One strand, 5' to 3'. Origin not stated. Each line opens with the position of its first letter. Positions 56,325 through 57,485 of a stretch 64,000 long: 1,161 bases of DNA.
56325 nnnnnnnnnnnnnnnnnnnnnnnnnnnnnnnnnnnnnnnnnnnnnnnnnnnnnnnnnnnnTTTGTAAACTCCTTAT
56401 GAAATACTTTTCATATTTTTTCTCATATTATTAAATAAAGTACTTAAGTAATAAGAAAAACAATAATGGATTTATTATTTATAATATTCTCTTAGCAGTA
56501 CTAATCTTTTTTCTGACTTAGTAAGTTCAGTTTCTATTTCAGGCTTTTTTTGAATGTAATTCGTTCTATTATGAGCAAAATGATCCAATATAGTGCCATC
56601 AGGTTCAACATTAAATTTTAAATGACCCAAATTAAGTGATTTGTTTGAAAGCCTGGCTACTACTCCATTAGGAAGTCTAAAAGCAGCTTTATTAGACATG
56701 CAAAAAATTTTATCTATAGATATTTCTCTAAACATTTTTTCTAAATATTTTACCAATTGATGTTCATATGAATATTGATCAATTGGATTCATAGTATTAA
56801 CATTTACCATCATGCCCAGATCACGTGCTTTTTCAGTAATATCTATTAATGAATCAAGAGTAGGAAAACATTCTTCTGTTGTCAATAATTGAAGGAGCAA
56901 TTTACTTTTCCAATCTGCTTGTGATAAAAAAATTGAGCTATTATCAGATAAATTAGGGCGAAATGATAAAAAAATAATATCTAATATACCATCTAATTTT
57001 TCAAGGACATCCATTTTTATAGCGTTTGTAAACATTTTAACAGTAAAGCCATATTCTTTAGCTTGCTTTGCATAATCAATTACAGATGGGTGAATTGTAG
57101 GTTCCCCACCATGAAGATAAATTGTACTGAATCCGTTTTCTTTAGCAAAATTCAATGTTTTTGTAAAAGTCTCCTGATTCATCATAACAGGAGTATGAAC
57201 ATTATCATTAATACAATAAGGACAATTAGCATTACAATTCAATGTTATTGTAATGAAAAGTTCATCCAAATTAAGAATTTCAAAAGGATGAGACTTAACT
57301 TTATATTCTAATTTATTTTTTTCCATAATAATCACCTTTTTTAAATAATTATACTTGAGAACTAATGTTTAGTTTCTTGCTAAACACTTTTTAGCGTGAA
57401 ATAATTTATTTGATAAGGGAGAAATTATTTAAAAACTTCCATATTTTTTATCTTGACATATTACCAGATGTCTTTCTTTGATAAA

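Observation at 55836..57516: Stand-alone radical-SAM + DUF402 cassette where mutL is expected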

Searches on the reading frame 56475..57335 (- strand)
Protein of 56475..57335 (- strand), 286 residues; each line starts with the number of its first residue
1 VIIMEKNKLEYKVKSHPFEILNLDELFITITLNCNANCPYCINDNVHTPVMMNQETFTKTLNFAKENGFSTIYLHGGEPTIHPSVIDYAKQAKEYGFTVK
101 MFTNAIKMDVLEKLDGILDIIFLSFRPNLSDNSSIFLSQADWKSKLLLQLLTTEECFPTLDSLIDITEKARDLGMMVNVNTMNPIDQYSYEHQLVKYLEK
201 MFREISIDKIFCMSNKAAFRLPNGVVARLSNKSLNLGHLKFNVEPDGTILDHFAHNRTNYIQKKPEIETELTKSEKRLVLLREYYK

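Call 3: search_protein_families(library=pfam, proteins=[window:56475-57335:-], max_evalue=0.1)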
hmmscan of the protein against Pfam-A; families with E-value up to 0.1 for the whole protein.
window:56475-57335:- (286 aa): 4 families
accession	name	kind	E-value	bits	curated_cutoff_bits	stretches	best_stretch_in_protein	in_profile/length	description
PF04055.27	Radical_SAM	-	9.1e-12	45.9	29.5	1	28-120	1-100/166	Radical SAM superfamily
PF13353.11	Fer4_12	-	0.00053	20.7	22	1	33-97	14-82/137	4Fe-4S single cluster domain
PF23932.1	SP10_terminator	-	0.023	14.4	27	1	56-138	147-223/279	Phage termination protein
PF19500.6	DUF6035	-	0.073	13.4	22.6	0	19-67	122-170/179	Domain of unknown function (DUF6035)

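Call 4: search_protein_families(library=ncbifam, proteins=[window:56475-57335:-], max_evalue=0.1)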
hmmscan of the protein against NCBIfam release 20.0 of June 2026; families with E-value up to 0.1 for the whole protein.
window:56475-57335:- (286 aa): 61 families (the best 25 are shown)
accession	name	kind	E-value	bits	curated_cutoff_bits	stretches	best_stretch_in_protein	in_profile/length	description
TIGR04317.1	W_rSAM_matur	equivalog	2.5e-15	56.5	380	1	23-111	3-95/349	tungsten cofactor oxidoreductase radical SAM maturase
TIGR02495.1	NrdG2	equivalog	5.3e-13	48.7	131.15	1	31-144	23-140/193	anaerobic ribonucleoside-triphosphate reductase activating protein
NF038283.1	viperin_w_prok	equivalog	7e-13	48.4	180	1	30-125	8-114/281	viperin family antiviral radical SAM protein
TIGR02668.1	moaA_archaeal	equivalog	3.4e-11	42.7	325.25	1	23-109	9-98/303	GTP 3',8-cyclase MoaA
NF001199.0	PRK00164.2-1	equivalog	2.5e-10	40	231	1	24-110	12-101/308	GTP 3',8-cyclase MoaA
TIGR04466.1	rSAM_BlsE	equivalog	1.6e-09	37.7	400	1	26-108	5-87/327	cytosylglucuronate decarboxylase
TIGR02109.1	PQQ_syn_pqqE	equivalog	3e-09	36.3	381.35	1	26-125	9-113/358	pyrroloquinoline quinone biosynthesis protein PqqE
TIGR02666.1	moaA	equivalog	4.7e-09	35.7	284.05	1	23-109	9-104/336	GTP 3',8-cyclase MoaA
TIGR04167.1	rSAM_SeCys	equivalog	1.4e-08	34.3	300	1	22-106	6-91/303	arsenosugar biosynthesis radical SAM (seleno)protein ArsS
NF045646.2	rSAM_Se_TrsS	equivalog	6.3e-08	31.6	490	1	27-109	89-174/441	radical SAM (seleno)protein TrsS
NF045702.1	rSAM_GDGT_ether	equivalog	8.8e-08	31.2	450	1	28-109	90-177/486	tetraether lipid synthase Tes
NF047865.1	rSAM_PapB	equivalog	1.3e-07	31.2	340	1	25-91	4-77/330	PapB family radical SAM/SPASM ranthipeptide maturase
NF041298.1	rSAM_mat_DynA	equivalog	1.8e-07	30.5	450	1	31-94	8-75/356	dynobactin maturation radical SAM/SPASM protein DynA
TIGR03978.1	rSAM_paired_1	equivalog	2.1e-07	30.1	370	1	8-94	66-158/466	His-Xaa-Ser system radical SAM maturase HxsB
NF045574.1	sacti_mat_StsB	exception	2.4e-07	30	625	1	21-108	93-181/466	StsB family radical SAM/SPASM domain sactipeptide maturase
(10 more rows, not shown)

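Call 6: search_protein_families(library=padloc, proteins=[window:56475-57335:-], max_evalue=0.1)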
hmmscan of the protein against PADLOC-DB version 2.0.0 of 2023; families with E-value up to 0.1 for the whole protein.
window:56475-57335:- (286 aa): 3 families
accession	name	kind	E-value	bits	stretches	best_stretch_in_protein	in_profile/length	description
PDLC02903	pVip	-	5.4e-16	56.8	1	29-125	5-100/257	Viperins not associated with kinases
PDLC02904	pVip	-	2.3e-14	51.5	1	30-200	9-164/262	Viperins associated with kinases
PDLC02905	pVip-kinase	-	0.0011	16.3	1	33-138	191-303/474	Viperin-kinase fusion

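Call 7: search_protein_families(library=phrogs, proteins=[window:56475-57335:-], max_evalue=0.1)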
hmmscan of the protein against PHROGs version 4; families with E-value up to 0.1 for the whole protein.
window:56475-57335:- (286 aa): 7 families
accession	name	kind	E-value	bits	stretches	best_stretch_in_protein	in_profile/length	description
phrog_1802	-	other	1.8e-09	38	1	24-124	44-162/556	radical SAM domain-containing protein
phrog_13987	-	other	2.9e-09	37.6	1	12-136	3-132/274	radical SAM domain-containing protein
phrog_16999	-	other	4.6e-05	24.2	1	28-104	15-92/288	Fe-S oxidoreductase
phrog_2076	-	moron, auxiliary metabolic gene and host takeover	7e-05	23.4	1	32-106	39-123/247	QueE-like radical SAM domain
phrog_31524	-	unknown function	0.002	18.7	1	28-117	7-97/190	-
phrog_21308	-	other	0.0043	16.2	1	27-105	416-500/735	radical SAM domain-containing protein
phrog_14086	-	other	0.016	15.6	1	22-105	85-175/353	radical SAM domain-containing protein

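Call 8: find_homologous_proteins(query=window:56475-57335:-)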
Query window:56475-57335:- (286 aa): 10 proteins with E <= 0.001 among 837 candidates.
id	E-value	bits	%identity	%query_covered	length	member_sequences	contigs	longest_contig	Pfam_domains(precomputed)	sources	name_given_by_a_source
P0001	3.2e-186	635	100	99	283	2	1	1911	PF04055.28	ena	-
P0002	9.2e-76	273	46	97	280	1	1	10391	PF04055.28,PF13353.12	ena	-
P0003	1.2e-72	263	44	94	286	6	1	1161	PF04055.28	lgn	-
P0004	3.6e-72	261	46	94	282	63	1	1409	PF04055.28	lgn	-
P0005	1.4e-71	259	46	96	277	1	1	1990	PF04055.28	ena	-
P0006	9.3e-71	256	48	87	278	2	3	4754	PF04055.28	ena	-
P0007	8.2e-70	253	46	92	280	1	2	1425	PF04055.28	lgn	-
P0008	1.0e-65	240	51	81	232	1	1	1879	PF04055.28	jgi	jgi:hypothetical protein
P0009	1.3e-7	49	31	40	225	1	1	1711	PF04055.28,PF13353.12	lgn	-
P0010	1.0e-5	43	31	37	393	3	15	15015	PF13186.12,PF04055.28,PF13353.12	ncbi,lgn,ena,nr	ncbi:MAG: SPASM domain-containing protein [Tissierellia bacterium]|nr:SPASM domain-containing protei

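Call 9: find_encoding_contigs(protein=P0002, flank=10000)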
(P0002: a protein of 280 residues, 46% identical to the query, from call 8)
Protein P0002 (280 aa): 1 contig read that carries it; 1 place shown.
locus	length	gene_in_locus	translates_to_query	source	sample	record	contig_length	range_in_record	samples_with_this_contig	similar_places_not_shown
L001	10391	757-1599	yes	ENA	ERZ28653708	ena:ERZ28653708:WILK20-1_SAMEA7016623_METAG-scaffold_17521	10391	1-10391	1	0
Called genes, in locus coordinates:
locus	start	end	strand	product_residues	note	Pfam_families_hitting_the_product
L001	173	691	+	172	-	PF04167:DUF402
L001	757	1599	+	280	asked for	PF04055:Radical_SAM, PF13353:Fer4_12 (weak)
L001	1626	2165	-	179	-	-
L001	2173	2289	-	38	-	-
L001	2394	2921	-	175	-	PF03266:NTPase_1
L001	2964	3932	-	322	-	-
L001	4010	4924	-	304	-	PF13353:Fer4_12, PF04055:Radical_SAM (weak)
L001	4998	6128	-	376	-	-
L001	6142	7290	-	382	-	-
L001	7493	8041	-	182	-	-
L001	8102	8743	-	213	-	-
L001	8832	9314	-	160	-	PF00293:NUDIX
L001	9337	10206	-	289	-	-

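Call 10: find_encoding_contigs(protein=P0006, flank=10000)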
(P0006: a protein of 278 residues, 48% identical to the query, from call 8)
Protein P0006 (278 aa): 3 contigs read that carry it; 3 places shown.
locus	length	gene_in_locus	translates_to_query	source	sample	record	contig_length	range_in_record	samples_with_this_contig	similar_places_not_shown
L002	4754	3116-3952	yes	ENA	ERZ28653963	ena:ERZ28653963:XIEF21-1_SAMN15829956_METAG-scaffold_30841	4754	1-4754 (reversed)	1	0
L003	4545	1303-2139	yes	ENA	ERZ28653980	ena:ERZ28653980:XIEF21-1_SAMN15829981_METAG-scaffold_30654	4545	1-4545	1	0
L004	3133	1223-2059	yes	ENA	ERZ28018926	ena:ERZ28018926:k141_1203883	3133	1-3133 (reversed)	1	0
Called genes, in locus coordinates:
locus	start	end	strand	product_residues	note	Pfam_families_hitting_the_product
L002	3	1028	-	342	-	?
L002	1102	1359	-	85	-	-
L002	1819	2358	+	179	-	-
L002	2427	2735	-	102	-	PF04167:DUF402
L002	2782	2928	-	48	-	-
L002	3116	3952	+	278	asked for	PF04055:Radical_SAM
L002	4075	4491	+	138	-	-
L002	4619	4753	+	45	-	?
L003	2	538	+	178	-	?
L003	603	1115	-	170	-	PF04167:DUF402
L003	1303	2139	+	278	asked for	PF04055:Radical_SAM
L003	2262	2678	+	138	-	-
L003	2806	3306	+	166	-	-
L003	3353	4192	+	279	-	PF01554:MatE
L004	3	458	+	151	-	?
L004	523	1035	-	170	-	PF04167:DUF402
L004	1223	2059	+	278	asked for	PF04055:Radical_SAM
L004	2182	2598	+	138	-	-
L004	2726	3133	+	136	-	?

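Call 21: find_related_loci(query=A1, collection=genome_contigs, flank=10000)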
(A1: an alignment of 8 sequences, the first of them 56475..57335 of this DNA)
Query A1 (286 aa) in genome_contigs; peptide patterns used: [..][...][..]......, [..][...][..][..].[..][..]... (x = any residue, [..] = any of these).
72 stretches matched a pattern; 15 encode a relative of the query (tblastn E <= 1e-3); 15 distinct loci.
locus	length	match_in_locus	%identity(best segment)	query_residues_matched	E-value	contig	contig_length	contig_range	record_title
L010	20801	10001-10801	48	13-283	5e-81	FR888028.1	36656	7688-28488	Clostridium sp. CAG:343 genomic scaffold, scf20, whole genome shotgun sequence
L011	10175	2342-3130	49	13-282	8e-81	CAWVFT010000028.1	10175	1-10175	MAG: Bacillota bacterium isolate metabat2_XCR1_HOM_7857_bwa.20 MAG genome assembly, contig: k87_79345, whole genome shot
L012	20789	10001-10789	46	13-282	2e-79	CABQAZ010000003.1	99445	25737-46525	MAG TPA_asm: uncultured Clostridium sp. isolate MGYG-HGUT-00421 genome assembly, contig: GUT_GENOME009639_3, whole genom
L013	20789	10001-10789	46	13-282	2e-79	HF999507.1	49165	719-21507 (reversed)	Clostridium sp. CAG:571 genomic scaffold, scf8, whole genome shotgun sequence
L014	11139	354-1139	48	15-283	2e-78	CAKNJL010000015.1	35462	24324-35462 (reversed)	MAG TPA_asm: uncultured Clostridium sp. isolate ERR3414573_bin.67_metaWRAP_v1.1_MAG genome assembly, contig: NODE_1800_l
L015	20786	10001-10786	48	15-283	3e-78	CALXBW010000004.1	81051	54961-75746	MAG: uncultured Clostridia bacterium isolate BRZ_MK__bin25 genome assembly, contig: BRZ_MK__NODE_314_length_81051_cov_9.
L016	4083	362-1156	44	3-270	2e-77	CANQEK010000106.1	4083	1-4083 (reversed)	MAG: uncultured Clostridia bacterium isolate Lapin-005__bin6 genome assembly, contig: Lapin-005__NODE_32735_length_4083_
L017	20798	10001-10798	44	13-282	6e-76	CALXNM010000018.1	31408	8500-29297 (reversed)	MAG: uncultured Clostridia bacterium isolate BRZ_MF__bin81 genome assembly, contig: BRZ_MF__NODE_1468_length_31408_cov_6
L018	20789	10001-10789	46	13-282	9e-75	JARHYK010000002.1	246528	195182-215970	MAG: Clostridia bacterium isolate cluster1_bin.2 k127_249817, whole genome shotgun sequence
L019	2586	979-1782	44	12-282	6e-73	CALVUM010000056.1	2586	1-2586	MAG: uncultured Bacilli bacterium isolate E14__bin37 genome assembly, contig: E14__k127_3505119, whole genome shotgun se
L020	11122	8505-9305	44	13-282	2e-71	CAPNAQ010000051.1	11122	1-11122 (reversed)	MAG TPA_asm: uncultured Clostridia bacterium isolate MGBC107383 genome assembly, contig: MGBC107383.51, whole genome sho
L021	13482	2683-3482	47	13-282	2e-56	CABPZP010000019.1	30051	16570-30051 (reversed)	MAG TPA_asm: uncultured Clostridium sp. isolate MGYG-HGUT-00384 genome assembly, contig: GUT_GENOME008342_19, whole geno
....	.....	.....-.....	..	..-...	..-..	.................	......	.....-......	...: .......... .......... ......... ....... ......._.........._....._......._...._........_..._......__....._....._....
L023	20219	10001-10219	36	14-82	7e-6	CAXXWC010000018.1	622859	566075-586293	MAG: Desulfobacterales bacterium isolate 0c1ee1e2-2e93-4d1f-b680-5c09bdc3d0f4 genome assembly, contig: contig_18, whole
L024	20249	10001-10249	26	27-108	4e-5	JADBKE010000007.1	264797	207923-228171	MAG: Candidatus Fermentithermobacillaceae bacterium isolate Bu31 contig_277_pilon_pilon_pilon, whole genome shotgun sequ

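Call 27: search_protein_representatives(alignment_id=A1)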
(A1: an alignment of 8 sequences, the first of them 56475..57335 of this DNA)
Query: 8 sequences, 280 profile positions. Proteins with E-value up to 0.001 (for the whole library): 16392; up to 1e-10: 484; up to 1e-30: 18. The best 150 are listed.
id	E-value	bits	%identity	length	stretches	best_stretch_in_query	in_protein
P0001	2.7e-130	450.0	-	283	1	4-279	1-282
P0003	3.4e-127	439.8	-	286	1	3-275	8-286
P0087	6.6e-109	379.8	-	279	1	5-275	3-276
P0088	1.4e-73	263.9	-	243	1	13-250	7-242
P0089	6.8e-64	232.1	-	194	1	52-207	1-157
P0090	1.3e-55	204.9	-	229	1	131-277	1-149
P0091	7.1e-45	169.7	-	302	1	24-203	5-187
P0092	1.6e-44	168.5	-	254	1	28-247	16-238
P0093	2.0e-44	168.3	-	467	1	17-249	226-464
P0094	6.2e-42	160.1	-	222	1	52-261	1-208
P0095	1.8e-41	158.6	-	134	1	147-275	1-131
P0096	8.5e-38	146.5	-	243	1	21-247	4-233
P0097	2.1e-36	141.9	-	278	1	24-272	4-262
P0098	7.3e-34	133.6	-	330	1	24-253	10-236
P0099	5.5e-33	130.7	-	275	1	24-249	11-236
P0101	4.2e-31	124.6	-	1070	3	25-120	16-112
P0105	6.0e-29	117.5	-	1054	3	19-128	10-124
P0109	2.7e-27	112.1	-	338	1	26-253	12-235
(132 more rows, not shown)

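Call 29: predict_structure(alignment_id=A1)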
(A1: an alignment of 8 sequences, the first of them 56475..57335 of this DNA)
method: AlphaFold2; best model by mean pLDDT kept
length: 286 residues; sequences in the alignment: 8
mean_pLDDT: 82.3   pTM: 0.82
mean pLDDT of the five models: 82.3, 80.8, 78.1, 76.5, 75.6
residues with pLDDT >= 90: 143; 70-90: 82; 50-70: 34; < 50: 27
segments of 3 or more residues with pLDDT < 50: 1-13, 35-37, 39-48
pLDDT, mean of each block of 10 residues (from residue 1): 32 58 80 51 44 93 91 86 94 97 87 97 75 77 95 92 95 95 86 95 93 89 95 73 85 72 93 90 71
secondary structure, 60 per line:
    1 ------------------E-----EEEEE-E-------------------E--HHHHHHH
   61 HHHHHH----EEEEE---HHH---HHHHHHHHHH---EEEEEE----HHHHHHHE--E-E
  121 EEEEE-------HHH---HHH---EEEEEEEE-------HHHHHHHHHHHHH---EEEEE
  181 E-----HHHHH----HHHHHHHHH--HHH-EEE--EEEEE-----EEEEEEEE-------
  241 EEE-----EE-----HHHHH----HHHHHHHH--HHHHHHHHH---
elements in order: E25-29 H54-66 E71-75 H85-94 E98-103 H108-114 E120-125 E145-152 H160-172 E176-181 H187-191 H196-204 E211-213 E216-220 E226-233 E241-243 H256-260 H265-272 H275-283

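Call 32: search_solved_structures(query=A1, max_evalue=0.001)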
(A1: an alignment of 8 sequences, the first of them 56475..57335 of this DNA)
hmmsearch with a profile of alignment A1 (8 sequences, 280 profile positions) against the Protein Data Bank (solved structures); distinct sequences matched with E-value up to 0.001: 16.
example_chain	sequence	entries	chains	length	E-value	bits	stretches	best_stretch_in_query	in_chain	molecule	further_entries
6c8v_A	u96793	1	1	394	2.6e-10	43.2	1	28-127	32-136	Coenzyme PQQ synthesis protein E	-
7vob_C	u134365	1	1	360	1.8e-09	40.4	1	24-127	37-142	Cytosylglucuronate decarboxylase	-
7voc_C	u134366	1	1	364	1.8e-09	40.4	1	24-127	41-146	Cytosylglucuronate decarboxylase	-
8wm2_A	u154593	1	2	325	2.6e-09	39.9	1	19-119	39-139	Fe-S radical SAM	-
7tol_A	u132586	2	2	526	9.1e-09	38.1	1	11-115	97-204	glycerol dibiphytanyl glycerol tetraether - macrocyclic archaeol synthase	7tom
9dfn_A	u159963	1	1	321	1.1e-05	28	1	30-119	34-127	Radical SAM core domain-containing protein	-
6b4c_A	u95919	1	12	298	1.1e-05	27.9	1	31-124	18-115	Viperin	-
9dgw_A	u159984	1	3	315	1.2e-05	27.9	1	31-124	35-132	Radical SAM core domain-containing protein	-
9dfw_A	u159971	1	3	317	1.4e-05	27.7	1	31-124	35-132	Radical SAM core domain-containing protein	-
9dfu_A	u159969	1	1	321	1.4e-05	27.6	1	30-119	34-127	Radical SAM core domain-containing protein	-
7n7i_A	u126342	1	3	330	1.5e-05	27.5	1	31-124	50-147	Viperin-like enzyme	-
7n7h_A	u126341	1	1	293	0.00016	24.1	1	30-181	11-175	VIPERIN-LIKE ENZYME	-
2fb2_A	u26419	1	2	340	0.00046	22.7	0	23-133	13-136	Molybdenum cofactor biosynthesis protein A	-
1tv7_A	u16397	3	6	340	0.00052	22.5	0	23-133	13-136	Molybdenum cofactor biosynthesis protein A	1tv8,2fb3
6q2p_A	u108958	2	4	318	0.00057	22.4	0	30-82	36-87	Radical S-adenosyl methionine domain-containing protein 2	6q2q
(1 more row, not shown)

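Call 34: fold_search(model_id=the predicted structure, library=pdb)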
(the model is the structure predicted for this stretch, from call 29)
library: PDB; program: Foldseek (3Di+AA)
matches with E <= 10: 1512; with E <= 0.001: 43
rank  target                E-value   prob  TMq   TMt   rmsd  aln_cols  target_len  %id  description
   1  7vob                  1.1e-07  1.00  0.52  0.46  11.1       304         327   16  The crystal structure of a Radical SAM Enzyme BlsE involved in the Biosynthesis of Blasticidin S (released 2022-05-04)
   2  6c8v                  1.2e-07  1.00  0.49  0.46   5.3       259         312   17  X-ray structure of PqqE from Methylobacterium extorquens (released 2018-02-14)
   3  5v1t_A                9.2e-07  1.00  0.56  0.38  10.0       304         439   15  Crystal structure of Streptococcus suis SuiB bound to precursor peptide SuiA (released 2017-08-30)
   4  2fb2_B                1.7e-06  1.00  0.53  0.47   8.9       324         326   15  Structure of the MoaA Arg17/266/268/Ala triple mutant (released 2006-05-09)
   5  9dgw_A                2.6e-06  1.00  0.55  0.56   8.1       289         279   14  X-ray crystal structure of the Viperin-like enzyme from T. virens with bound CTP and SAM (released 2025-02-12)
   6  9dfn                  2.8e-06  1.00  0.57  0.57   7.9       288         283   15  X-ray crystal structure of the second viperin-like enzyme from Trichoderma virens with bound CTP and SAM (released 2025-02-19)
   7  1tv7_B                3.7e-06  1.00  0.50  0.45   9.3       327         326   15  Structure of the S-adenosylmethionine dependent Enzyme MoaA (released 2004-08-31)
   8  9dgw_C                5.7e-06  1.00  0.55  0.56   8.2       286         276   15  X-ray crystal structure of the Viperin-like enzyme from T. virens with bound CTP and SAM (released 2025-02-12)
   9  5v1q_A                6.1e-06  1.00  0.50  0.35  11.7       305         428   17  Crystal structure of Streptococcus suis SuiB (released 2017-08-30)
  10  5v1s_B                6.1e-06  1.00  0.50  0.35  11.4       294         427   16  Crystal structure of Streptococcus suis SuiB bound to S-adenosylmethionine (released 2017-08-30)
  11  8wm2_A                8.8e-06  1.00  0.48  0.45  12.8       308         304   13  Crystal structure of AbmM (released 2024-10-09)
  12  5vsl_A                9.9e-06  1.00  0.55  0.59  10.1       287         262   13  Crystal structure of viperin with bound [4Fe-4S] cluster and S-adenosylhomocysteine (SAH) (released 2017-06-14)
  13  9dfw_A                1.1e-05  1.00  0.55  0.55   8.0       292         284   14  X-ray crystal structure of an engineered Viperin-like enzyme from T. virens with bound CTP and SAM (released 2025-02-12)
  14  5v1s_A                1.3e-05  1.00  0.51  0.36  11.5       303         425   16  Crystal structure of Streptococcus suis SuiB bound to S-adenosylmethionine (released 2017-08-30)
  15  7n7h                  1.3e-05  1.00  0.50  0.49  10.9       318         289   14  X-ray crystal structure of Viperin-like enzyme from Nematostella vectensis (released 2021-07-07)
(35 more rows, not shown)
